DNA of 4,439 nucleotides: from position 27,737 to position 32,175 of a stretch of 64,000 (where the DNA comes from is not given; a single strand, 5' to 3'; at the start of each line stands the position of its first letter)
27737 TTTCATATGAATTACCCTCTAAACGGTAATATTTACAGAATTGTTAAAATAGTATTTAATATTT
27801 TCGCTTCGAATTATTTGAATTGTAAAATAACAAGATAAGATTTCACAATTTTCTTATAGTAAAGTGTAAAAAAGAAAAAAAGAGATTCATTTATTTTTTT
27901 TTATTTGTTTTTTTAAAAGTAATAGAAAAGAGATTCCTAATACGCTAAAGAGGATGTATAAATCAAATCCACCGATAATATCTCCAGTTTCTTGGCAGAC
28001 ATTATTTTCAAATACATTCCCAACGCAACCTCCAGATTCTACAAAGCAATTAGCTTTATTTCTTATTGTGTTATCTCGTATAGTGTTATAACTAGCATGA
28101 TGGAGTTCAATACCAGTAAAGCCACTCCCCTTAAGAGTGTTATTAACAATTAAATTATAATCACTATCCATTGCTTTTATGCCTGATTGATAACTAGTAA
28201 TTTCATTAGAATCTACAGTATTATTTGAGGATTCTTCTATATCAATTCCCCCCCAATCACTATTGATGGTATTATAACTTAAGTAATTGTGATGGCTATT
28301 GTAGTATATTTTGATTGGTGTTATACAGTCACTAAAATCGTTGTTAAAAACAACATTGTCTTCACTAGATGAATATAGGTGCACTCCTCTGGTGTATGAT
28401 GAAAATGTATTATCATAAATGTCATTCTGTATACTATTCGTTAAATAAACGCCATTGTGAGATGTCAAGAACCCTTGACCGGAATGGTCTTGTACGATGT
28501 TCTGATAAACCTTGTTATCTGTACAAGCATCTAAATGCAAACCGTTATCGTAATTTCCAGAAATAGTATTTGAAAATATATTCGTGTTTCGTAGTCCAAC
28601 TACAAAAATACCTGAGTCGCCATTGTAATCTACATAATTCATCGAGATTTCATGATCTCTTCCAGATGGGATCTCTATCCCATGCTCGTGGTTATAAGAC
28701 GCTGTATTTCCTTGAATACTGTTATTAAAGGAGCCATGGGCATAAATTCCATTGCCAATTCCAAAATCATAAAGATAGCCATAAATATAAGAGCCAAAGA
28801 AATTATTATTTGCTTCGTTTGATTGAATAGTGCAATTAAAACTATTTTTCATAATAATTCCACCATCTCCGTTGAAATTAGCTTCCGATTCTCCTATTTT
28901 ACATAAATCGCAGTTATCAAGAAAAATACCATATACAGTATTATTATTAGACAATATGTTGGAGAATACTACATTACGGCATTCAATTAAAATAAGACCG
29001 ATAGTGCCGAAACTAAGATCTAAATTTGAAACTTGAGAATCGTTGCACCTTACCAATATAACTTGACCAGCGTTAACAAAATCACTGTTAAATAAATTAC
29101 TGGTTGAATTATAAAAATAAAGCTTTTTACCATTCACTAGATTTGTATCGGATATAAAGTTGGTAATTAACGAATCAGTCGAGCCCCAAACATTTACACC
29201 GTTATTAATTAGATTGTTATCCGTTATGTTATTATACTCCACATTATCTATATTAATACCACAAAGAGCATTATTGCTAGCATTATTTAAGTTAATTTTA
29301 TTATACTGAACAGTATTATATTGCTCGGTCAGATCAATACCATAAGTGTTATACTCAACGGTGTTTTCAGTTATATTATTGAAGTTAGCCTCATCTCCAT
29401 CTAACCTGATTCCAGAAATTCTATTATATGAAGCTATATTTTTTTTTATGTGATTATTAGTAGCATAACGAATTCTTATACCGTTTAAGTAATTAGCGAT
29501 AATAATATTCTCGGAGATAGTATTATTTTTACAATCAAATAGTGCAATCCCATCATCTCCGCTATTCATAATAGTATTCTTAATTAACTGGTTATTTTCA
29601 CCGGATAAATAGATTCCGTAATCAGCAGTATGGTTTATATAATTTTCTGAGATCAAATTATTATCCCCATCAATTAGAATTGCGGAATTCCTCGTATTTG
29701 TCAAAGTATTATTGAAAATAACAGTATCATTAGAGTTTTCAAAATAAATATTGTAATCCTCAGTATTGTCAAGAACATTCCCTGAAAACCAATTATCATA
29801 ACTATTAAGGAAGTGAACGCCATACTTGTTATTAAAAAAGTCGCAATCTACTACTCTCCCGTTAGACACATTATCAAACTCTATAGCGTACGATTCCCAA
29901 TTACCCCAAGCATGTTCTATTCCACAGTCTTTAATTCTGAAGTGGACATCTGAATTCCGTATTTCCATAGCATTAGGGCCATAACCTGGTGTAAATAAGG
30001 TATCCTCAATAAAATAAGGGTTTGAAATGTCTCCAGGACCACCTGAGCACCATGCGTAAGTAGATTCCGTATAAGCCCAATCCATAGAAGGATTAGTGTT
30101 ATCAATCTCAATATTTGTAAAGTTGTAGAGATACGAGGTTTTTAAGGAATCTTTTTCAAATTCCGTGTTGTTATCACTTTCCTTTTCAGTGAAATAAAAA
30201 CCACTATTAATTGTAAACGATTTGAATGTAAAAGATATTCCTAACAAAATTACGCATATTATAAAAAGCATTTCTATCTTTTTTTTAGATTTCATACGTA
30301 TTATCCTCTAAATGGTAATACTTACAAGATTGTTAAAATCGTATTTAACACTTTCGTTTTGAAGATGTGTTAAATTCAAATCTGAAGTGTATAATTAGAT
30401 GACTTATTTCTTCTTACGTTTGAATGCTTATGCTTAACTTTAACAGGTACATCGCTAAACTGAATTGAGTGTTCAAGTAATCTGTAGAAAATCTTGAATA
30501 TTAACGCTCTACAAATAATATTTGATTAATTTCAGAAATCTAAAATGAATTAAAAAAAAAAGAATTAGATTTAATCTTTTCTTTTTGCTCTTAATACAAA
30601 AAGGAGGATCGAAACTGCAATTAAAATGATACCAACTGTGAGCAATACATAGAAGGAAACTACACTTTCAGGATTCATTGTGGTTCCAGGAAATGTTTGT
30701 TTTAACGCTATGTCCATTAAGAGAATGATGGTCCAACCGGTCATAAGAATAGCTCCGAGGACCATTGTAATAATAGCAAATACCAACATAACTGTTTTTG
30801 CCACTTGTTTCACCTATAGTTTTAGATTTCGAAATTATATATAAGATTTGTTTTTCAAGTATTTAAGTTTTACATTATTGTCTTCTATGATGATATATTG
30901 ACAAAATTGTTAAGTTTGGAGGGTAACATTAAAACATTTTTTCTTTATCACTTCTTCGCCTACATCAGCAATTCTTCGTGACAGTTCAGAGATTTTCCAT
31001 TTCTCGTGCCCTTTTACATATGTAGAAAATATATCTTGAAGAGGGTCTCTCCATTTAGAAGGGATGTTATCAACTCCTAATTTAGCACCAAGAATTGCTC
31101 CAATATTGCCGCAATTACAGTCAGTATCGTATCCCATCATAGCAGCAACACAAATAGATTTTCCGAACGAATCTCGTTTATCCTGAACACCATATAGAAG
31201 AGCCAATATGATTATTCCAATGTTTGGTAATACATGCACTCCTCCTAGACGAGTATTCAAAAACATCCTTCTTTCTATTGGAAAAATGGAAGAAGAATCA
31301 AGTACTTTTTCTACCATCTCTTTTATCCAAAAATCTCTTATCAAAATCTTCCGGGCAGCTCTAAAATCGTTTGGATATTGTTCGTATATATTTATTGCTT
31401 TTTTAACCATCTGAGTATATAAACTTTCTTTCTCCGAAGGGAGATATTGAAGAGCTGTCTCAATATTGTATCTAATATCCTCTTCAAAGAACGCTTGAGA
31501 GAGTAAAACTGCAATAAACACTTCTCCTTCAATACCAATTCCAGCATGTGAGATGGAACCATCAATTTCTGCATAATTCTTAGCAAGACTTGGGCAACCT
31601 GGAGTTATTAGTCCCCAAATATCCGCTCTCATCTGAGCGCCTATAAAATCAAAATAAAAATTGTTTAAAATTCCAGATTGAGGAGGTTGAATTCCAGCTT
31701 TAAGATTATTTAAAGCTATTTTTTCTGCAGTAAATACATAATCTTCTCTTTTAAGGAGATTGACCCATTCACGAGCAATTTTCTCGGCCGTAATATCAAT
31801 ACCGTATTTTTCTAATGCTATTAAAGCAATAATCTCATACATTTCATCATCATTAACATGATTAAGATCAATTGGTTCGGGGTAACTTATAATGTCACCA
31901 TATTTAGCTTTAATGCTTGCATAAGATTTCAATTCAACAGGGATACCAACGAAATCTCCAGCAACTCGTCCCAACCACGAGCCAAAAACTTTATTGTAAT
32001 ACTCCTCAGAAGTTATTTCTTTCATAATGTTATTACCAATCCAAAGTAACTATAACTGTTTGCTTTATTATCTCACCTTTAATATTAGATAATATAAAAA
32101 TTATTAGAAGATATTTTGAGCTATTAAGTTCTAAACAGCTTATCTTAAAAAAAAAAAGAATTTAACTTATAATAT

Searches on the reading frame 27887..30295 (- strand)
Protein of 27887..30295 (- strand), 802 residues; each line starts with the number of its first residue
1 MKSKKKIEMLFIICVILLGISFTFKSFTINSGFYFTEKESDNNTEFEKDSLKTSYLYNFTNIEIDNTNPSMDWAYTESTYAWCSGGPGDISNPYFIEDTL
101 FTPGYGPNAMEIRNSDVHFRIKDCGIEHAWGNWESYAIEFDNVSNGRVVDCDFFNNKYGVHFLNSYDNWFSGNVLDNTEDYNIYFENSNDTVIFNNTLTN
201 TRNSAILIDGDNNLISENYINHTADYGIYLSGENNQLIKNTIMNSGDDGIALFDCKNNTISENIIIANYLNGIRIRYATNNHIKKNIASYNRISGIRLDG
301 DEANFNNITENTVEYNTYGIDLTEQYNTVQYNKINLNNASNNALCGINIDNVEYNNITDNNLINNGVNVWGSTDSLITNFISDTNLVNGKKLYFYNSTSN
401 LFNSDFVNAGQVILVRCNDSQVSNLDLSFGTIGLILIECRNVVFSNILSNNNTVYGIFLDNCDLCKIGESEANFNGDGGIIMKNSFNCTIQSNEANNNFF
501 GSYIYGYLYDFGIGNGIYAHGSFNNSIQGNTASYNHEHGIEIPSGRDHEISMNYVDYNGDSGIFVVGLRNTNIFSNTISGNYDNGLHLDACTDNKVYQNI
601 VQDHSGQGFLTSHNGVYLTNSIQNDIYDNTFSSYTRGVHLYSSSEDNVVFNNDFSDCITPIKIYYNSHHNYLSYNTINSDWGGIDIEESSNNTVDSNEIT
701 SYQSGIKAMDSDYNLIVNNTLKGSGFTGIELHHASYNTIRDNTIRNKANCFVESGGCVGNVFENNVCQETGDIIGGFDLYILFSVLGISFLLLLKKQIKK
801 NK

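Call 80: search_protein_families(library=pfam, proteins=[window:27887-30295:-], max_evalue=0.0001)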
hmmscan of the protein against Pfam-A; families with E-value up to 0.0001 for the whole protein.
window:27887-30295:- (802 aa): 2 families
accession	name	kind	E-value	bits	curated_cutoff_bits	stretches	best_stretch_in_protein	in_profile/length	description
PF13229.12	Beta_helix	-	6.8e-58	195.2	25.9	5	183-332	3-156/158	Right handed beta helix region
PF05048.19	NosD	-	5.1e-56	189.9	23.6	6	123-244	26-148/212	Periplasmic copper-binding protein (NosD)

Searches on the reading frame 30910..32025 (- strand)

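Call 44: search_protein_families(library=pfam, proteins=[window:30910-32025:-], max_evalue=0.00001)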
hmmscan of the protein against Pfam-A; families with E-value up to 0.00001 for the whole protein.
window:30910-32025:- (371 aa): 1 family
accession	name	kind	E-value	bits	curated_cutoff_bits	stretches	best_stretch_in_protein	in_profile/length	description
PF03747.19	ADP_ribosyl_GH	-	1.5e-46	159.9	26.2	1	15-323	1-286/287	ADP-ribosylglycohydrolase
